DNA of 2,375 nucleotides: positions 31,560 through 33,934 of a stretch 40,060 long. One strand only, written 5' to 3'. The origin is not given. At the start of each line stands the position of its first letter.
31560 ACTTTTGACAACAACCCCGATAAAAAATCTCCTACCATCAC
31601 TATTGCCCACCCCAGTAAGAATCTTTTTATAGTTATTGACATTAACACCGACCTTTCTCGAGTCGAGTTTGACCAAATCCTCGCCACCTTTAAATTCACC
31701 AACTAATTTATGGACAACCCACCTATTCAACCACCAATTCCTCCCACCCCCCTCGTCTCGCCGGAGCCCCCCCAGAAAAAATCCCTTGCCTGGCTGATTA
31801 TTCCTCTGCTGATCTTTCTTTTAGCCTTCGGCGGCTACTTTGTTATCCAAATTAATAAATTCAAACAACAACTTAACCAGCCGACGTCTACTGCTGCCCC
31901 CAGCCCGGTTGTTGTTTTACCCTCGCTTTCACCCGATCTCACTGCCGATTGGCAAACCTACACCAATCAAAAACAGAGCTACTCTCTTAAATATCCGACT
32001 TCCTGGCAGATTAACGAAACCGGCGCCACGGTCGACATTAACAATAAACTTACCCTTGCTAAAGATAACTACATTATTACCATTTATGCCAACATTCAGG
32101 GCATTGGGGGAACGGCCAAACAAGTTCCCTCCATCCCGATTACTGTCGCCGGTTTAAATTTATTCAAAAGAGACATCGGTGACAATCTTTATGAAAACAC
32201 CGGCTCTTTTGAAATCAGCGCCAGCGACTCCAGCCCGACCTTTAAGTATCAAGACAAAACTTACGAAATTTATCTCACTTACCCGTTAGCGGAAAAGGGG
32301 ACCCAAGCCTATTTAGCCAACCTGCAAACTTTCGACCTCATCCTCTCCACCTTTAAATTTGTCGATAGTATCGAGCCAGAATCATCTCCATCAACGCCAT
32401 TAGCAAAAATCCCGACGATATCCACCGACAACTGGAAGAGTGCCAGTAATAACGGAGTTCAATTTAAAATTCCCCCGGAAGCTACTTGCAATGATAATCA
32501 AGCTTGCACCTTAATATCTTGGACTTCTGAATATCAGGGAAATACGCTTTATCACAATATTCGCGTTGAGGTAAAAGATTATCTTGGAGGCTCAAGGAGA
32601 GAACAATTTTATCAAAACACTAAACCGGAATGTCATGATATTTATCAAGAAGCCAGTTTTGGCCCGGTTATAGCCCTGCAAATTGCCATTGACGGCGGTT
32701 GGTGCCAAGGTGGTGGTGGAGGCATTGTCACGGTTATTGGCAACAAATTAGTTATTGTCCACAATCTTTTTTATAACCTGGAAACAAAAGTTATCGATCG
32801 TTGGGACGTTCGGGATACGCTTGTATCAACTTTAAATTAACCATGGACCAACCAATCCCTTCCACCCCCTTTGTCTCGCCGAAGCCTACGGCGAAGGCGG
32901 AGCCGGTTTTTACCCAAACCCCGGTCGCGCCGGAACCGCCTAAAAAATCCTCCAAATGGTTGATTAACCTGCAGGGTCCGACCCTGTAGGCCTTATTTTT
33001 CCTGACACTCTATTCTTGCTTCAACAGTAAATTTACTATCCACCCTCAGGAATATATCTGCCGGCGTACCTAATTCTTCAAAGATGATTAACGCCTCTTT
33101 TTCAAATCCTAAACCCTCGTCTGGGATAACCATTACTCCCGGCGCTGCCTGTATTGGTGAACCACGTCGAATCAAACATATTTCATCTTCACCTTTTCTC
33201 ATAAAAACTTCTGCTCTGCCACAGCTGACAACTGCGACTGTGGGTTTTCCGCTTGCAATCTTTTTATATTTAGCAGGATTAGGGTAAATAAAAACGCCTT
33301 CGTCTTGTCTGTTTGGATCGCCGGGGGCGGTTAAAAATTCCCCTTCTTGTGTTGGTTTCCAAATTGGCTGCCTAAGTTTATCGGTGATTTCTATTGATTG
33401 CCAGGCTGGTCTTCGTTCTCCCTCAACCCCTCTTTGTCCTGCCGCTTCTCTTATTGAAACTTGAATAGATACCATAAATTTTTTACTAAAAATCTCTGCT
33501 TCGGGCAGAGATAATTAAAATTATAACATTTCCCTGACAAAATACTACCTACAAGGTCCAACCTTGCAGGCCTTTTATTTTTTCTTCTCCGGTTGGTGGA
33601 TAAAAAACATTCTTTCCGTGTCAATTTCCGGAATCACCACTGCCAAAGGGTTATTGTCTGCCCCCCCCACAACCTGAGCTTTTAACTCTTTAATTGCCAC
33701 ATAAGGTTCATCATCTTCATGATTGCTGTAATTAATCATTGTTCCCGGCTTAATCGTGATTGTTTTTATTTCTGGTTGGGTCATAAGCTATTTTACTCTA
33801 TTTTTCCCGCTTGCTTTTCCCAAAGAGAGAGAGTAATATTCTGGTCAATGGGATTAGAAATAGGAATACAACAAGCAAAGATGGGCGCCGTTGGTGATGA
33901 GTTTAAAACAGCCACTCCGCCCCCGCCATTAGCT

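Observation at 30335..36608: A ~6.3-kb accessory block splits the rpsL-rpsG-fusA-tuf (str) operon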

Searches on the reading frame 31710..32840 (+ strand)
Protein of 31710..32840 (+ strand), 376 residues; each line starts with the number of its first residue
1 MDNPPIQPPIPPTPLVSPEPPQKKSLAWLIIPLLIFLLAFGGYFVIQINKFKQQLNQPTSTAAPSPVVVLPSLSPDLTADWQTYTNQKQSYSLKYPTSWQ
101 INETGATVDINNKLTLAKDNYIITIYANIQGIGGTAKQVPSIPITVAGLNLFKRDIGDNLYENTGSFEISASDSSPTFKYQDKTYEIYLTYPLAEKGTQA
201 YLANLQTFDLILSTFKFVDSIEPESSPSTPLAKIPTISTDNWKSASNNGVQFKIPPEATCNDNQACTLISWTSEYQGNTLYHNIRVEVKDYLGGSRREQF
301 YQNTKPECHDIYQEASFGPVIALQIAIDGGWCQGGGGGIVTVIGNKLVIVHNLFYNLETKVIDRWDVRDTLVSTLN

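Call 9: search_protein_families(library=pfam, proteins=[window:31710-32840:+], max_evalue=0.1)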
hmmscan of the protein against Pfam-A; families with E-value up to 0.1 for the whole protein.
window:31710-32840:+ (376 aa): 2 families
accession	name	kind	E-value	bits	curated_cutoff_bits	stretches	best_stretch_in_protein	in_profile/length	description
PF18933.6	PsbP_2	-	0.0072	16.8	27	1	78-138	41-89/184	PsbP-like protein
PF01789.22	PsbP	-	0.0077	16.7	23.5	1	80-125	2-48/155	PsbP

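Call 21: search_protein_families(library=phrogs, proteins=[window:31710-32840:+], max_evalue=0.1)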
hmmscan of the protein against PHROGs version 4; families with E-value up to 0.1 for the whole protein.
window:31710-32840:+ (376 aa): 0 families

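Call 22: search_protein_families(library=padloc, proteins=[window:31710-32840:+], max_evalue=0.1)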
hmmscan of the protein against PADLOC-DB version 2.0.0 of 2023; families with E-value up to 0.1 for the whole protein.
window:31710-32840:+ (376 aa): 0 families

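Call 23: search_protein_families(library=ncbifam, proteins=[window:31710-32840:+], max_evalue=0.1)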
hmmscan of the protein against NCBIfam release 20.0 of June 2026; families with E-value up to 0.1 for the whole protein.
window:31710-32840:+ (376 aa): 1 family
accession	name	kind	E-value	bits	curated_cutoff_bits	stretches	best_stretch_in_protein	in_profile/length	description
NF040946.1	PSII_PsbP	equivalog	0.052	13.2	60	0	72-109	18-55/180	photosystem II reaction center PsbP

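Call 86: search_solved_structures(query=window:31710-32840:+, max_evalue=1)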
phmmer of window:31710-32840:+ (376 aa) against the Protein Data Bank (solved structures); distinct sequences matched with E-value up to 1: 0.

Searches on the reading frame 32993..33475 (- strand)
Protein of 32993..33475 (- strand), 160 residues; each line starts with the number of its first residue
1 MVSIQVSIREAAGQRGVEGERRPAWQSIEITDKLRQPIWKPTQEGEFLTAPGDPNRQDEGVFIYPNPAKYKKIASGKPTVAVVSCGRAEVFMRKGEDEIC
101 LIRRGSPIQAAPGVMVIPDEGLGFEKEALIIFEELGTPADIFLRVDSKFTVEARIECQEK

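Call 9: search_protein_families(library=pfam, proteins=[window:32993-33475:-], max_evalue=0.1)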
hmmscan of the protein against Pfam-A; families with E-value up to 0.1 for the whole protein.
window:32993-33475:- (160 aa): 0 families

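Call 21: search_protein_families(library=phrogs, proteins=[window:32993-33475:-], max_evalue=0.1)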
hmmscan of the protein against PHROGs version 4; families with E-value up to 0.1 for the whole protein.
window:32993-33475:- (160 aa): 0 families

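Call 22: search_protein_families(library=padloc, proteins=[window:32993-33475:-], max_evalue=0.1)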
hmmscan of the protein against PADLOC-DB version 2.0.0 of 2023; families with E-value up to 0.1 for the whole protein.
window:32993-33475:- (160 aa): 0 families

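Call 23: search_protein_families(library=ncbifam, proteins=[window:32993-33475:-], max_evalue=0.1)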
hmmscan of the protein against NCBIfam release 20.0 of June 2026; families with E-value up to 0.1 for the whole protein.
window:32993-33475:- (160 aa): 0 families

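Call 46: find_homologous_proteins(query=window:32993-33475:-, max_evalue=0.01)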
Query window:32993-33475:- (160 aa): 5 proteins with E <= 0.01 among 56 candidates.
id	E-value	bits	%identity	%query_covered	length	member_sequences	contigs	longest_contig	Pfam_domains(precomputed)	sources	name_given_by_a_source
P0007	9.2e-101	352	100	100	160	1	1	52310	-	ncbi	-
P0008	9.9e-65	235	70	99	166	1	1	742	-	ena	-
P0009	6.9e-52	194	62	99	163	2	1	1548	-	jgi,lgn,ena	-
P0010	6.1e-48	181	58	100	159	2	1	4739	-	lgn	-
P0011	6.2e-37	145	60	76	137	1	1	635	-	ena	-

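Call 49: find_encoding_contigs(protein=P0010, flank=10000, max_places=4)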
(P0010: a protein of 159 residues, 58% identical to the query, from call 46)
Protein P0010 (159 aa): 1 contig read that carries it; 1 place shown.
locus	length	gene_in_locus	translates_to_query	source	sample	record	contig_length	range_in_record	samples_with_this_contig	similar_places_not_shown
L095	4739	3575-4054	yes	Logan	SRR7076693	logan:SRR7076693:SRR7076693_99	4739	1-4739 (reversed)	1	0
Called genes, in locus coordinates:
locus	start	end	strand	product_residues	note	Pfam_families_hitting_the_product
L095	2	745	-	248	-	?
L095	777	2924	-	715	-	PF00009:GTP_EFTU, PF22042:EF-G_D2, PF03144:GTP_EFTU_D2, PF14492:EFG_III, PF16658:RF3_C (weak), PF03764:EFG_IV, PF00679:EFG_C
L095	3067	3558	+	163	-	-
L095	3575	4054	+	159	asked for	-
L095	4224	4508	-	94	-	-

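Call 50: find_encoding_contigs(protein=P0009, flank=10000, max_places=4)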
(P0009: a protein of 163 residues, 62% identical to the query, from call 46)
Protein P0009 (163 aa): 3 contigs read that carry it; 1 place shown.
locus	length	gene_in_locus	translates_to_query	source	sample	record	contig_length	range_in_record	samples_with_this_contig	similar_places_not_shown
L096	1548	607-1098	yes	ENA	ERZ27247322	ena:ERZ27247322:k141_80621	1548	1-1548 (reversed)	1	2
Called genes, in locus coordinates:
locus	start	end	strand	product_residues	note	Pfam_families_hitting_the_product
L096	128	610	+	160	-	-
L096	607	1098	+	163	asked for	-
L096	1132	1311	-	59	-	-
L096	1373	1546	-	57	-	?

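Call 72: search_protein_families(library=pfam, proteins=[L095:4224-4508:-], max_evalue=0.01)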
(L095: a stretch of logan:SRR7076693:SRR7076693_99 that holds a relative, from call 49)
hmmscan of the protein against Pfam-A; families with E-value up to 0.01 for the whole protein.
L095:4224-4508:- (94 aa): 0 families

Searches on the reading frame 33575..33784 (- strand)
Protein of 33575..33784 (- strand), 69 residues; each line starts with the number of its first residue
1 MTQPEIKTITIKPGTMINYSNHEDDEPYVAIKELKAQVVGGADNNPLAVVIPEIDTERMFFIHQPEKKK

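Call 9: search_protein_families(library=pfam, proteins=[window:33575-33784:-], max_evalue=0.1)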
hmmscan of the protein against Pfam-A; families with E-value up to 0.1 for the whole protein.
window:33575-33784:- (69 aa): 0 families

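Call 21: search_protein_families(library=phrogs, proteins=[window:33575-33784:-], max_evalue=0.1)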
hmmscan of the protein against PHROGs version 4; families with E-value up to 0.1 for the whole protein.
window:33575-33784:- (69 aa): 0 families

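Call 22: search_protein_families(library=padloc, proteins=[window:33575-33784:-], max_evalue=0.1)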
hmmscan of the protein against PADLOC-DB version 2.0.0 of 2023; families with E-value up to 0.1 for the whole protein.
window:33575-33784:- (69 aa): 0 families

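Call 23: search_protein_families(library=ncbifam, proteins=[window:33575-33784:-], max_evalue=0.1)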
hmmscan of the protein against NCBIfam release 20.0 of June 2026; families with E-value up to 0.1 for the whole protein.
window:33575-33784:- (69 aa): 0 families

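Call 61: find_encoding_contigs(protein=window:33575-33784:-, flank=5000, max_places=5)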
Protein window:33575-33784:- (69 aa): no gene with exactly this product is on record in the collection.
